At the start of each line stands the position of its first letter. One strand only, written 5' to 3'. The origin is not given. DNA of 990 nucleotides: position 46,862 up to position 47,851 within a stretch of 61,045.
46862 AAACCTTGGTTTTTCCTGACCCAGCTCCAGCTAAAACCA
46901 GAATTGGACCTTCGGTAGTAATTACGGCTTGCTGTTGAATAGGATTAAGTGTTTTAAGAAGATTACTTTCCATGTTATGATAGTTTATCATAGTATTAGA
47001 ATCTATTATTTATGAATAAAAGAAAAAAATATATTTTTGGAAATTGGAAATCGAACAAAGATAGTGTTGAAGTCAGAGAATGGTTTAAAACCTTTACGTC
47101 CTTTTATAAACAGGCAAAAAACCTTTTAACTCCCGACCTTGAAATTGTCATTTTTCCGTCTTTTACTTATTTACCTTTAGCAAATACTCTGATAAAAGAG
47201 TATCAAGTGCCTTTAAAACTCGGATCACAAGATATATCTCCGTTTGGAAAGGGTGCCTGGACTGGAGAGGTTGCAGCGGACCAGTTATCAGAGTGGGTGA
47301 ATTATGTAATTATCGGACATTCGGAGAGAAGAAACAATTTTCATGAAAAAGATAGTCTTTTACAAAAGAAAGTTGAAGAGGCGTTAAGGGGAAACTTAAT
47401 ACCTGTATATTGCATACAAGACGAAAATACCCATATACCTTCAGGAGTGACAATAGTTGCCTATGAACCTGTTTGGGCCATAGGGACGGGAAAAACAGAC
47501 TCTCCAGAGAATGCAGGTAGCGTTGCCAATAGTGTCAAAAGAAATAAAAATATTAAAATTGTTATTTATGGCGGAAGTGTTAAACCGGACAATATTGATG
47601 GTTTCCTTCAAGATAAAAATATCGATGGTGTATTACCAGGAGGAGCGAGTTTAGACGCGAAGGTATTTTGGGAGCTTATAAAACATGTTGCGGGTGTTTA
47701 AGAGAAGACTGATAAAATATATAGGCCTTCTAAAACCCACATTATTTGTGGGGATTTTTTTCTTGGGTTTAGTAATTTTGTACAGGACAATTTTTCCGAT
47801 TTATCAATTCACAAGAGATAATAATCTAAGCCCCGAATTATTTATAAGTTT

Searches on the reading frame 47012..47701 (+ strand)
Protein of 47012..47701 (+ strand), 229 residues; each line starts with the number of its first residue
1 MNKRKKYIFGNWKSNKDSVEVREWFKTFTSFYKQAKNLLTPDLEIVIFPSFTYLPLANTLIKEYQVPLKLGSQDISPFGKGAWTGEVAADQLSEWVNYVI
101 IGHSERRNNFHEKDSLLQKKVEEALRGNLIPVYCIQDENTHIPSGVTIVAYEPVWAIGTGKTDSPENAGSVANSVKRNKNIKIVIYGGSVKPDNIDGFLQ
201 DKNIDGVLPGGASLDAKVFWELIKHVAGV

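Call 46: search_protein_families(library=pfam, proteins=[window:47012-47701:+])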
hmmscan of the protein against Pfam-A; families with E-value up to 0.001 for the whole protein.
window:47012-47701:+ (229 aa): 1 family
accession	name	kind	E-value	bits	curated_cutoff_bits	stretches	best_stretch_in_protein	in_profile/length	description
PF00121.24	TIM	-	3.7e-57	194.1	20.1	1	7-225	2-244/245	Triosephosphate isomerase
